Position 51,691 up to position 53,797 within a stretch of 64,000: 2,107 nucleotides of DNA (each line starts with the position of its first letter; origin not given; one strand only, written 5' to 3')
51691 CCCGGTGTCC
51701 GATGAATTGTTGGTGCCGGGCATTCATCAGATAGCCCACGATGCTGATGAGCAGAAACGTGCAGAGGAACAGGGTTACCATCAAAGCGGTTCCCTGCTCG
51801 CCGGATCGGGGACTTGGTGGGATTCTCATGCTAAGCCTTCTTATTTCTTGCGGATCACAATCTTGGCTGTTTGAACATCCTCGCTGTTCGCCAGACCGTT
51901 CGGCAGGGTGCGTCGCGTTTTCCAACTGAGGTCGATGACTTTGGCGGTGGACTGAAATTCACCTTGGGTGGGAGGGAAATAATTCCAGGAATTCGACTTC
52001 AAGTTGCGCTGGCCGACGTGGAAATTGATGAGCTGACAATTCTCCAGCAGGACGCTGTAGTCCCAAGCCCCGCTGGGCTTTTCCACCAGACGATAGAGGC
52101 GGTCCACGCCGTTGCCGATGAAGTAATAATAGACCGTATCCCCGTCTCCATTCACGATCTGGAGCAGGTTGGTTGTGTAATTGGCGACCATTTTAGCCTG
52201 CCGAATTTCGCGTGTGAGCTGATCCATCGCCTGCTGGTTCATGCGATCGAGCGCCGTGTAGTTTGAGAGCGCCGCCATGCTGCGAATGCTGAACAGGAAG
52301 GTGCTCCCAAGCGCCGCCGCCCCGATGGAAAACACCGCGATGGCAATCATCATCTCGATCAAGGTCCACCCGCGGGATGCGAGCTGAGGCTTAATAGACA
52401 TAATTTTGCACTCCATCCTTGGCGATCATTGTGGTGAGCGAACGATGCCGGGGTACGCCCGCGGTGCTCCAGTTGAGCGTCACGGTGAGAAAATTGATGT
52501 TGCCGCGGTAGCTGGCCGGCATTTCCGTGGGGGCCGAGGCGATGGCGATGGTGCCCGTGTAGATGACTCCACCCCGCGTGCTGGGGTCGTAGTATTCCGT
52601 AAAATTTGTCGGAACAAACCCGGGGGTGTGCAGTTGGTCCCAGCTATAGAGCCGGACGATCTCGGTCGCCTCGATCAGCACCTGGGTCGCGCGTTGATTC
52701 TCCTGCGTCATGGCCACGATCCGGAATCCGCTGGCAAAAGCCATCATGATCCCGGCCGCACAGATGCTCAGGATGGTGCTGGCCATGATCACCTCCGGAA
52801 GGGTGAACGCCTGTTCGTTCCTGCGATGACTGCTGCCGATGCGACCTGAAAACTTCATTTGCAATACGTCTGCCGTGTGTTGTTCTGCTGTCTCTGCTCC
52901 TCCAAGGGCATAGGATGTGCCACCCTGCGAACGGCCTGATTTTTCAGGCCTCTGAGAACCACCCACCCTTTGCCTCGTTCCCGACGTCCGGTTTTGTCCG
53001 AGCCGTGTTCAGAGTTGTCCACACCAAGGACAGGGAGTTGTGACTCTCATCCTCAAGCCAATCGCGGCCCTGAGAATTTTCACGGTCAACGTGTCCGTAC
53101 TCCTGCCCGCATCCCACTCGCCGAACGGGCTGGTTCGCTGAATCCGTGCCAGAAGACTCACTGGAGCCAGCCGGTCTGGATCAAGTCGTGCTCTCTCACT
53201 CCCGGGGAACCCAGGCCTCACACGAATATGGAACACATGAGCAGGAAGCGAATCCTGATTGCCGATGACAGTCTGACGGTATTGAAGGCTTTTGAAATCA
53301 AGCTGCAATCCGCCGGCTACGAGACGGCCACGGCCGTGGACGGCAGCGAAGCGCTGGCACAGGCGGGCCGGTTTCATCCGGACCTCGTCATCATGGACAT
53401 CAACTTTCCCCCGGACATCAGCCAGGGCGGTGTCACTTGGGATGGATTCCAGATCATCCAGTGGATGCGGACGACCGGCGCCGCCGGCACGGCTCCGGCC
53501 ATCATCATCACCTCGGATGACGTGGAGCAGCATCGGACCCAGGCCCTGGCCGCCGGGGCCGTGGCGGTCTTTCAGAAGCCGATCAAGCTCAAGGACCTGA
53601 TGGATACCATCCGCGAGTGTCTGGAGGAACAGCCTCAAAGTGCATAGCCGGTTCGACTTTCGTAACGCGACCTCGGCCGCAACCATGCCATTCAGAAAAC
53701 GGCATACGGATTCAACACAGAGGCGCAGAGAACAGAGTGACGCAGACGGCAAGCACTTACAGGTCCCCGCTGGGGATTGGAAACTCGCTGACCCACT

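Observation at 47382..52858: Two tandem, diverged copies of an orphan three-gene prepilin-like 'tip complex' module with no pilus or T2SS machinery nearby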

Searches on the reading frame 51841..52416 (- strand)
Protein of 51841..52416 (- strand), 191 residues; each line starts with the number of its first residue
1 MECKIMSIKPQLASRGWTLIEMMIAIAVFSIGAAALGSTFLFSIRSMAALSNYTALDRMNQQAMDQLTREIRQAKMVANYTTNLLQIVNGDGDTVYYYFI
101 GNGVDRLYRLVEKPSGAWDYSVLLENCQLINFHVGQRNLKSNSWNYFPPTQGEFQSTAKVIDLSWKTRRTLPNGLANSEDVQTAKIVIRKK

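Call 3: search_protein_families(library=pfam, max_evalue=1, proteins=[window:51841-52416:-])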
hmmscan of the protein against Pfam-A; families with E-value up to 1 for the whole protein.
window:51841-52416:- (191 aa): 2 families
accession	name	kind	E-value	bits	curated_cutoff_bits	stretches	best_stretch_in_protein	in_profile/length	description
PF07963.17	N_methyl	-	2e-06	27.6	21.2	1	14-36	4-26/27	Prokaryotic N-terminal methylation motif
PF09631.16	Sen15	-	0.025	15.4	22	1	58-104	52-95/101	Sen15 protein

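Call 4: search_protein_families(library=ncbifam, max_evalue=1, proteins=[window:51841-52416:-])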
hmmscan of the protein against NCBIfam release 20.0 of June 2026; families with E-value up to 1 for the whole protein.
window:51841-52416:- (191 aa): 16 families
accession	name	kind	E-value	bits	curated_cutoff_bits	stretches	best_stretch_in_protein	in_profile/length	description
TIGR02532.1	IV_pilin_GFxxxE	domain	2e-06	27.4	16.3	1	15-36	2-23/24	prepilin-type N-terminal cleavage/methylation domain-containing protein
NF041002.1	pilin_ComGF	equivalog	3.9e-06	27.1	80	1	15-102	2-89/139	competence type IV pilus minor pilin ComGF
NF007848.0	PRK10557.1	equivalog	0.00069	19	120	1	11-117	7-113/192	prepilin peptidase-dependent protein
TIGR01711.1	gspJ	equivalog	0.0012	18.7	64.85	1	15-75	1-61/192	type II secretion system minor pseudopilin GspJ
NF041775.1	typeIV_PilA_Myxo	equivalog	0.013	15.4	400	1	14-47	10-44/214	type IV pilin protein PilA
TIGR01707.1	gspI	equivalog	0.03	14.8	44.35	1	16-54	1-39/101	type II secretion system minor pseudopilin GspI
NF007862.0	PRK10574.1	equivalog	0.048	13.8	138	1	14-34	4-24/145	prepilin peptidase-dependent pilin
TIGR00770.1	Dcu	subfamily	0.049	12.7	331.35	1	44-96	54-106/430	anaerobic C4-dicarboxylate transporter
NF009136.0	PRK12489.1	subfamily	0.06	12.1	396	1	40-97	54-111/444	anaerobic C4-dicarboxylate transporter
NF011973.0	PRK15443.1-4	subfamily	0.071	13.1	334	1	59-104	1-46/170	diol dehydratase small subunit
NF041013.1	T4P_ComGE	equivalog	0.075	13.1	49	1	15-36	4-25/83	competence type IV pilus minor pilin ComGE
TIGR02523.1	type_IV_pilV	equivalog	0.083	13.4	52.2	1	15-76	2-63/139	type IV pilus modification protein PilV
NF040999.1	pilin_ComGC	equivalog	0.12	12.5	75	1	15-31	2-18/84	competence type IV pilus major pilin ComGC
TIGR01708.2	typeII_sec_gspH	equivalog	0.16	12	80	1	14-41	1-28/169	type II secretion system minor pseudopilin GspH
NF007800.0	PRK10506.1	equivalog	0.23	11.2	158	1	14-74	8-61/163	prepilin peptidase-dependent protein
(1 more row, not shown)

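Call 7: find_encoding_contigs(protein=window:51841-52416:-, flank=10000, max_places=6)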
Protein window:51841-52416:- (191 aa): 1 contig read that carries it; 1 place shown.
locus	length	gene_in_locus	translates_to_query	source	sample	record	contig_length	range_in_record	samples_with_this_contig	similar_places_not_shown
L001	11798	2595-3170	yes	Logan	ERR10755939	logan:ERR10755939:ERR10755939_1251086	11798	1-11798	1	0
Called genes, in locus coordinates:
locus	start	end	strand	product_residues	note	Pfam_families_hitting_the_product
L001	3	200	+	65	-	?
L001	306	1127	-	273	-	PF01025:GrpE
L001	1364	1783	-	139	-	PF00072:Response_reg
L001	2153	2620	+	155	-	PF07963:N_methyl (faint)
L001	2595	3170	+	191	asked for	PF07963:N_methyl (weak)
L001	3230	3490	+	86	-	-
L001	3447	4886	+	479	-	PF23981:DUF7305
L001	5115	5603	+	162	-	PF07963:N_methyl (weak)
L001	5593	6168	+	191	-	-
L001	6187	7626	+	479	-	PF23981:DUF7305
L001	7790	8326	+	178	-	PF00072:Response_reg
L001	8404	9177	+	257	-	-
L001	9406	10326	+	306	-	PF00781:DAGK_cat, PF19279:YegS_C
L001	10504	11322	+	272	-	PF00793:DAHP_synth_1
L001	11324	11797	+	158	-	?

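Call 37: search_solved_structures(query=A3, max_evalue=10, show_alignments=2)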
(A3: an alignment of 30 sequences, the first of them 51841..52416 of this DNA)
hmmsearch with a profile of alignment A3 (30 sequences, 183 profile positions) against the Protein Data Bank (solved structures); distinct sequences matched with E-value up to 10: 15.
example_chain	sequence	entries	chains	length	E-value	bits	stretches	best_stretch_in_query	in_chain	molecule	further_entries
9egp_A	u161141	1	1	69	0.0031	20.3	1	6-48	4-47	Geopilin domain 1 protein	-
7tgg_A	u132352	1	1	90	0.0042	19.8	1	5-46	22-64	Geopilin domain 1 protein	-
9laa_A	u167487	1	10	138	0.018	17.8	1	5-34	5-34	Type IV pilin protein PilA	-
1p7o_A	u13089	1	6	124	0.25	14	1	92-140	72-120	PHOSPHOLIPASE A2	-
2m7g_A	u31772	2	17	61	0.74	12.5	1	13-46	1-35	Geopilin domain 1 protein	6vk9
5yxw_A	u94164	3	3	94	0.78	12.4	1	29-78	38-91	glycoprotein F2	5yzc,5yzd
3u8i_A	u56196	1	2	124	0.95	12.2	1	88-141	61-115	Phospholipase A2, membrane associated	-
1ayp_A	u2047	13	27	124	1.1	12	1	88-141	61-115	PHOSPHOLIPASE A2 | PROTEIN (PHOSPHOLIPASE A2) | Phospholipase A2, membrane associated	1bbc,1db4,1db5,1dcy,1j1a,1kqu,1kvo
1n29_A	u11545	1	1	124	1.1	12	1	88-141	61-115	Phospholipase A2, membrane associated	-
8ut2_A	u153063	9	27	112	1.1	11.9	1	32-78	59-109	Fusion glycoprotein F0 | Fusion glycoprotein F2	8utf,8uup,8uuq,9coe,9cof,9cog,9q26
1n28_B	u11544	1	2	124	1.1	11.9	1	88-141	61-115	Phospholipase A2, membrane associated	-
8tum_e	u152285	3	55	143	1.3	11.7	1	13-43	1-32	Type IV major pilin protein PilA | Pilin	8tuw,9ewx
1oqw_A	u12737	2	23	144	1.6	11.5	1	13-54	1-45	Fimbrial protein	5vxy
1gp7_A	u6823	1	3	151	1.9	11.2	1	92-137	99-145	PHOSPHOLIPASE A2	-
8tj2_C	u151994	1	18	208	2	11.1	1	13-44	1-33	Type IV major pilin protein PilA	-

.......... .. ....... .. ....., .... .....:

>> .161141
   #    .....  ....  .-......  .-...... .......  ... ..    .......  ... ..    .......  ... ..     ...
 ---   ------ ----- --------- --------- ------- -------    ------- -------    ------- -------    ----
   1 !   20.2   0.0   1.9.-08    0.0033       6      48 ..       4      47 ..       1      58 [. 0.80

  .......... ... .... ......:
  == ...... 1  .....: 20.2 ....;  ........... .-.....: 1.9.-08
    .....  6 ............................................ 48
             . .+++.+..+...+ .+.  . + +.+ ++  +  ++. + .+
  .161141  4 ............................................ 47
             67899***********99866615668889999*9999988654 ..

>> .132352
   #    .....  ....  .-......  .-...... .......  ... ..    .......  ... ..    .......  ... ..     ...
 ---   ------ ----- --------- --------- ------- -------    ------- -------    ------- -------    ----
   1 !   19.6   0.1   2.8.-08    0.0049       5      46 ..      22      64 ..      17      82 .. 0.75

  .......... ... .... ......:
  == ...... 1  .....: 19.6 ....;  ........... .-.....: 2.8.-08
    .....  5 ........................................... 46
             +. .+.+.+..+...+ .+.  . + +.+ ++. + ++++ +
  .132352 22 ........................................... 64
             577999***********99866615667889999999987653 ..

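Call 39: find_homologous_proteins(query=window:51841-52416:-, max_evalue=0.00001)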
Query window:51841-52416:- (191 aa): 79 proteins with E <= 0.00001 among 132 candidates.
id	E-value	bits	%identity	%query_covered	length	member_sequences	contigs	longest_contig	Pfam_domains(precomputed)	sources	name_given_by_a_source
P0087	3.2e-118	410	100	97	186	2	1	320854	PF07963.18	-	-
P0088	3.8e-98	344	81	97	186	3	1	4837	PF07963.18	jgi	jgi:prepilin-type N-terminal cleavage/methylation domain-containing protein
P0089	1.5e-97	343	82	97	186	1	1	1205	-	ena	-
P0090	1.1e-96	340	80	97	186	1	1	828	PF07963.18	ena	-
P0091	1.7e-96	339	80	97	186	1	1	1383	PF07963.18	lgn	-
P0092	1.3e-95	336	88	89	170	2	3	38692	-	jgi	jgi:hypothetical protein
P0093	5.5e-95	334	82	93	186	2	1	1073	PF07963.18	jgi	jgi:prepilin-type N-terminal cleavage/methylation domain-containing protein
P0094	1.0e-91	324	86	89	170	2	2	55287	-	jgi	jgi:hypothetical protein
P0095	2.0e-91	323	84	89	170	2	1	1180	-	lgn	-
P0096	4.5e-89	315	77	97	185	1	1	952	PF07963.18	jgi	jgi:prepilin-type N-terminal cleavage/methylation domain-containing protein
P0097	2.3e-87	309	71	97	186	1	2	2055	PF07963.18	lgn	-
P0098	8.8e-84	298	73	97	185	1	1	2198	-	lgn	-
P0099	1.9e-80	287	65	97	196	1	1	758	-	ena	-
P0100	2.1e-76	274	67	97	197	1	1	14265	PF07963.18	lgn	-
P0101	2.9e-49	185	67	71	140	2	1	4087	PF07963.18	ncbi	-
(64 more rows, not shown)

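Call 40: find_encoding_contigs(protein=P0087, flank=10000, max_places=4)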
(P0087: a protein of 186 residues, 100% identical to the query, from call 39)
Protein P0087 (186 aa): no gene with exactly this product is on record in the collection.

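Call 51: predict_structure(alignment_id=A4)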
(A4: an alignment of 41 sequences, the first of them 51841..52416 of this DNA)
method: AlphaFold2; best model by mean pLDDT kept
length: 191 residues; sequences in the alignment: 41
mean_pLDDT: 87.0   pTM: 0.72
mean pLDDT of the five models: 87.0, 83.9, 83.8, 83.6, 81.0
residues with pLDDT >= 90: 111; 70-90: 59; 50-70: 19; < 50: 2
segments of 3 or more residues with pLDDT < 50: none
pLDDT, mean of each block of 10 residues (from residue 1): 62 67 94 96 89 90 94 94 94 95 90 96 94 84 75 84 92 77 88 59
secondary structure, 60 per line:
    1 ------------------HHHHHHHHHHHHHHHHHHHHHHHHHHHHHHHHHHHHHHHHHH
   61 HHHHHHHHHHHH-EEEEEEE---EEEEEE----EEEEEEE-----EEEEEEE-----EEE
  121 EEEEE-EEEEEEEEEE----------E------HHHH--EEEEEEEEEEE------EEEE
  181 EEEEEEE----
elements in order: H19-72 E74-80 E84-89 E94-100 E106-112 E118-125 E127-136 H154-157 E160-170 E177-187

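Call 55: fold_search(model_id=the predicted structure, library=pdb)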
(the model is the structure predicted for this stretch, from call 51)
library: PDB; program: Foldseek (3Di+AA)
matches with E <= 10: 623; with E <= 0.001: 0
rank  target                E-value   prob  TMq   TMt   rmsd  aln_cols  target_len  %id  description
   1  5g24_A                3.8e-02  0.85  0.31  0.30  14.0       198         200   11  Type IV-like pilin TTHA1219 from Thermus thermophilus (released 2016-09-14)
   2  5g24_B                6.9e-02  0.90  0.34  0.34  14.2       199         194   11  Type IV-like pilin TTHA1219 from Thermus thermophilus (released 2016-09-14)
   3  6yfb_AA               7.3e-02  0.16  0.14  0.15  11.0       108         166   15  Virus-like particle of bacteriophage AVE016 (released 2020-09-02)
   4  5g23_B                9.5e-02  0.99  0.45  0.44   9.5       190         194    9  Type IV-like pilin TTHA1219 from Thermus thermophilus (released 2016-09-14)
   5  5g23_A                1.0e-01  0.89  0.35  0.35  13.3       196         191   11  Type IV-like pilin TTHA1219 from Thermus thermophilus (released 2016-09-14)
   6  5g23_C                1.7e-01  0.72  0.32  0.32  14.4       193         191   11  Type IV-like pilin TTHA1219 from Thermus thermophilus (released 2016-09-14)
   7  6yf9_AA               1.7e-01  0.35  0.19  0.24  12.7       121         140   14  Virus-like particle of bacteriophage AVE002 (released 2020-09-02)
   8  6s5y_A                1.8e-01  0.21  0.14  0.17  21.8       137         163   12  Structure of tandemly arrayed consecutive Rib domains (Rib2R) from Group B Streptococcal species Streptococcus agalact (released 2019-12-11)
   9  9n0z_B                2.0e-01  0.09  0.13  0.07  15.5       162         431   14  PP2A-B55 Holoenzyme with B55i (released 2025-06-18)
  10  9nms_A                2.1e-01  0.16  0.17  0.11  14.2       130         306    8  R162Q mutant of inwardly rectifying potassium channel Kir7.1 (released 2026-01-28)
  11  9gmj                  2.1e-01  0.10  0.14  0.07  15.6       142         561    8  The crystal structure of ManDH5 Selenomethionine derivative at 1.6 Angstroms resolution - a beta-D-Mannanase of GH5 fami (released 2025-09-10)
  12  9gpc                  2.5e-01  0.09  0.14  0.07  15.6       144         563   10  The crystal structure of ManDH5 E303Q mutant at 1.4 Angstroms Resolution - a beta-D-Mannanase of GH5 family from Dictyog (released 2025-09-17)
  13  7auw_B                2.7e-01  0.07  0.12  0.09  13.6       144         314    9  Inhibitory complex of human meprin beta with mouse fetuin-B. (released 2021-04-14)
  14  4fma_H                3.8e-01  0.75  0.21  0.12   4.1        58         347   12  EspG structure (released 2012-09-05)
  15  9pr5_A                4.0e-01  0.12  0.17  0.12  15.0       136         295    9  Cryo-EM structure of the human inward-rectifier potassium 7.1 channel (Kir7.1) extended state (released 2026-02-25)
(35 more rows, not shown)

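Call 66: search_protein_families(library=ncbifam, max_evalue=0.1, alignment_id=A3)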
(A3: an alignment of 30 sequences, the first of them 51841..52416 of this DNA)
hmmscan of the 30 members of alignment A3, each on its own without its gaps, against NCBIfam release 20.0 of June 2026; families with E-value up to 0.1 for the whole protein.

A. member 1, window:51841-52416:- (191 aa): 12 families
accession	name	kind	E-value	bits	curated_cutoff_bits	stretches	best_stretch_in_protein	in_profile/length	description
TIGR02532.1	IV_pilin_GFxxxE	domain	2e-06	27.4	16.3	1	15-36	2-23/24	prepilin-type N-terminal cleavage/methylation domain-containing protein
NF041002.1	pilin_ComGF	equivalog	3.9e-06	27.1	80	1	15-102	2-89/139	competence type IV pilus minor pilin ComGF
NF007848.0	PRK10557.1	equivalog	0.00069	19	120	1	11-117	7-113/192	prepilin peptidase-dependent protein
TIGR01711.1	gspJ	equivalog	0.0012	18.7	64.85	1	15-75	1-61/192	type II secretion system minor pseudopilin GspJ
NF041775.1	typeIV_PilA_Myxo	equivalog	0.013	15.4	400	1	14-47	10-44/214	type IV pilin protein PilA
TIGR01707.1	gspI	equivalog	0.03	14.8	44.35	1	16-54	1-39/101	type II secretion system minor pseudopilin GspI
NF007862.0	PRK10574.1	equivalog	0.048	13.8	138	1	14-34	4-24/145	prepilin peptidase-dependent pilin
TIGR00770.1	Dcu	subfamily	0.049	12.7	331.35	1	44-96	54-106/430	anaerobic C4-dicarboxylate transporter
NF009136.0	PRK12489.1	subfamily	0.06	12.1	396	1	40-97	54-111/444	anaerobic C4-dicarboxylate transporter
NF011973.0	PRK15443.1-4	subfamily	0.071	13.1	334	0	59-104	1-46/170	diol dehydratase small subunit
NF041013.1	T4P_ComGE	equivalog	0.075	13.1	49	0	15-36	4-25/83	competence type IV pilus minor pilin ComGE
TIGR02523.1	type_IV_pilV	equivalog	0.083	13.4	52.2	0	15-76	2-63/139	type IV pilus modification protein PilV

B. families by the number of members that match (of 30 scanned): 30 families (the first 25 are shown)
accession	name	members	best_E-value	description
NF007848.0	PRK10557.1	20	4.9e-08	prepilin peptidase-dependent protein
TIGR02532.1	IV_pilin_GFxxxE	20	5.9e-07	prepilin-type N-terminal cleavage/methylation domain-containing protein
NF041002.1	pilin_ComGF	18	2.4e-08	competence type IV pilus minor pilin ComGF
TIGR02599.1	TIGR02599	15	1.2e-05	Verru_Chthon cassette protein C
TIGR01707.1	gspI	8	4.2e-05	type II secretion system minor pseudopilin GspI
NF041013.1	T4P_ComGE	8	0.00056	competence type IV pilus minor pilin ComGE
NF007862.0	PRK10574.1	6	0.00011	prepilin peptidase-dependent pilin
TIGR01711.1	gspJ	6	0.0002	type II secretion system minor pseudopilin GspJ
NF007800.0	PRK10506.1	6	0.0002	prepilin peptidase-dependent protein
NF041775.1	typeIV_PilA_Myxo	6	0.00044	type IV pilin protein PilA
NF007660.0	PRK10332.1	5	0.00033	prepilin-type N-terminal cleavage/methylation domain-containing protein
NF038304.1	EPS_HpsC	4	6.8e-08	hormogonium polysaccharide secretion pseudopilin HpsC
NF006453.0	PRK08808.1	4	0.0017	type II secretion system protein J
TIGR01708.2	typeII_sec_gspH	4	0.003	type II secretion system minor pseudopilin GspH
TIGR02598.1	TIGR02598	2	0.001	Verru_Chthon cassette protein B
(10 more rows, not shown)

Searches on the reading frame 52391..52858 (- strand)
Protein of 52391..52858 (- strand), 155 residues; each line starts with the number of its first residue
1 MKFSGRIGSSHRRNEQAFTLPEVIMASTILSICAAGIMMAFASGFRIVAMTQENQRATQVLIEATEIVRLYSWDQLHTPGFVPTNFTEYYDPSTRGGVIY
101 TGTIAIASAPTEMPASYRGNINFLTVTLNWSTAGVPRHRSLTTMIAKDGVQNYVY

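Call 3: search_protein_families(library=pfam, max_evalue=1, proteins=[window:52391-52858:-])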
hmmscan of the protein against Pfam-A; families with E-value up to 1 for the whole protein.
window:52391-52858:- (155 aa): 1 family
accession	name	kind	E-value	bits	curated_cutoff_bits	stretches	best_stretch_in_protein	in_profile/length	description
PF07963.17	N_methyl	-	1.3e-05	25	21.2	1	12-37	1-26/27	Prokaryotic N-terminal methylation motif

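Call 4: search_protein_families(library=ncbifam, max_evalue=1, proteins=[window:52391-52858:-])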
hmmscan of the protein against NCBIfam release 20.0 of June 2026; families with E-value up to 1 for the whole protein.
window:52391-52858:- (155 aa): 2 families
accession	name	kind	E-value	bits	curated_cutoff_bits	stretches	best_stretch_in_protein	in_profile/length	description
TIGR02532.1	IV_pilin_GFxxxE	domain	5.6e-05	22.8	16.3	1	16-37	2-23/24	prepilin-type N-terminal cleavage/methylation domain-containing protein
NF041013.1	T4P_ComGE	equivalog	0.022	14.8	49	1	15-66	3-54/83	competence type IV pilus minor pilin ComGE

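Call 36: search_solved_structures(query=A2, max_evalue=10, show_alignments=2)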
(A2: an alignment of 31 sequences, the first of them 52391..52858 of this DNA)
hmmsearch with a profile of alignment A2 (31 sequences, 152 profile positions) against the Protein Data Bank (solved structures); distinct sequences matched with E-value up to 10: 11.
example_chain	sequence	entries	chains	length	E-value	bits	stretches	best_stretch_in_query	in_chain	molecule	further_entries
9egp_A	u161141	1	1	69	0.053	16.4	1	7-34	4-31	Geopilin domain 1 protein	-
9laa_A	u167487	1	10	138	0.061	16.2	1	5-33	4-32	Type IV pilin protein PilA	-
7tgg_A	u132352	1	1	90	0.084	15.7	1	6-37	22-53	Geopilin domain 1 protein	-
6mi4_A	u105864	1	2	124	0.8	12.6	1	35-85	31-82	NF-kB ESSENTIAL MODULATOR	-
4tmt_A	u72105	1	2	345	0.93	12.4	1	26-83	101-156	eIF5B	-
4tmx_A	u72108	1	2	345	0.93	12.4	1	26-83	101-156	eIF5B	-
4tmv_B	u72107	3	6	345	0.93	12.4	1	26-83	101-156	eIF5B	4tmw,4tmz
4tn1_B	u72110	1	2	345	0.93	12.4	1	26-83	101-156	eIF5B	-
9lab_B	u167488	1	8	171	0.97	12.3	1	9-32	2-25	MSHA major pilin subunit MshA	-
4ncl_A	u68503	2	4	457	1.3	11.9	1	26-83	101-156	Eukaryotic translation initiation factor 5B-like protein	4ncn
6mi3_A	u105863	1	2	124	1.3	11.8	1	35-85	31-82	NF-kB ESSENTIAL MODULATOR,NF-kappa-B essential modulator,NF-kB ESSENTIAL MODULATOR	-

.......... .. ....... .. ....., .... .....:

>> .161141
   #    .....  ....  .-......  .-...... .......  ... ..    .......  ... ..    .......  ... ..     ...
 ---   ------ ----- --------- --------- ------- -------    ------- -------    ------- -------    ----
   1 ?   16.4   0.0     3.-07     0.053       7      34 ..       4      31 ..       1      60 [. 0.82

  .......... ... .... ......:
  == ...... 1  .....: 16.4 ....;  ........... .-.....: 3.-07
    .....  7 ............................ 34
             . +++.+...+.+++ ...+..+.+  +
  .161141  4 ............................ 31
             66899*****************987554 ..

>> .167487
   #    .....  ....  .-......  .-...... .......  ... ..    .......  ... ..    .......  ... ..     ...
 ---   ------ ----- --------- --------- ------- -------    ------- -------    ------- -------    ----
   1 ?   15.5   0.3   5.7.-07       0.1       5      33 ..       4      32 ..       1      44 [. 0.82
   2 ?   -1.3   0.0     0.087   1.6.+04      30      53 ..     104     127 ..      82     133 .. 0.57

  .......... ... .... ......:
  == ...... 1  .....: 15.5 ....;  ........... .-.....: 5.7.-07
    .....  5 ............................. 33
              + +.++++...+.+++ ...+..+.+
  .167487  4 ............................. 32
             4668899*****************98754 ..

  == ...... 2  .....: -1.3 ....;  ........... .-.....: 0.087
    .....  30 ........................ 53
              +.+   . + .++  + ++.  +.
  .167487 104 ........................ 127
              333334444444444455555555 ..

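Call 65: search_protein_families(library=ncbifam, max_evalue=0.1, alignment_id=A2)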
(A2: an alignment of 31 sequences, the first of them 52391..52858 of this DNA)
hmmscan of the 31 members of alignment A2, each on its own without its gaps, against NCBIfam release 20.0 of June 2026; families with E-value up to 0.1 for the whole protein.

A. member 1, window:52391-52858:- (155 aa): 2 families
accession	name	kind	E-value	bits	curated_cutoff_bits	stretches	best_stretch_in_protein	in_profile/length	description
TIGR02532.1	IV_pilin_GFxxxE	domain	5.6e-05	22.8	16.3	1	16-37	2-23/24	prepilin-type N-terminal cleavage/methylation domain-containing protein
NF041013.1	T4P_ComGE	equivalog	0.022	14.8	49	1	15-66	3-54/83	competence type IV pilus minor pilin ComGE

B. families by the number of members that match (of 31 scanned): 23 families
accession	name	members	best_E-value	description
NF041013.1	T4P_ComGE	24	3.4e-06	competence type IV pilus minor pilin ComGE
TIGR02532.1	IV_pilin_GFxxxE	23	1.6e-05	prepilin-type N-terminal cleavage/methylation domain-containing protein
TIGR02598.1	TIGR02598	18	3.9e-05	Verru_Chthon cassette protein B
TIGR01707.1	gspI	16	6.1e-06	type II secretion system minor pseudopilin GspI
NF047828.1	T3SSXpsI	11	0.0017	type II secretion system protein XpsI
TIGR02523.1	type_IV_pilV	9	0.00012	type IV pilus modification protein PilV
NF041002.1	pilin_ComGF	7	0.0016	competence type IV pilus minor pilin ComGF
NF007848.0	PRK10557.1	4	0.011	prepilin peptidase-dependent protein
NF040982.1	ComGD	3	0.00092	competence type IV pilus minor pilin ComGD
NF007660.0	PRK10332.1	3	0.018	prepilin-type N-terminal cleavage/methylation domain-containing protein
NF007862.0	PRK10574.1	3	0.05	prepilin peptidase-dependent pilin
NF041775.1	typeIV_PilA_Myxo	2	0.0028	type IV pilin protein PilA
TIGR02599.1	TIGR02599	2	0.003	Verru_Chthon cassette protein C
NF040999.1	pilin_ComGC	2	0.027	competence type IV pilus major pilin ComGC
TIGR01711.1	gspJ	1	0.0022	type II secretion system minor pseudopilin GspJ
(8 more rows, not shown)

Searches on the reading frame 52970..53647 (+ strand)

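Call 16: search_protein_families(library=pfam, max_evalue=0.001, proteins=[window:52970-53647:+])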
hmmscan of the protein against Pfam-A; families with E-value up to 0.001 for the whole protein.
window:52970-53647:+ (225 aa): 1 family
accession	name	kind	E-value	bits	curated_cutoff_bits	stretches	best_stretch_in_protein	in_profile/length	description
PF00072.30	Response_reg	-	3.4e-19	69.5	30.2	1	95-214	1-110/111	Response regulator receiver domain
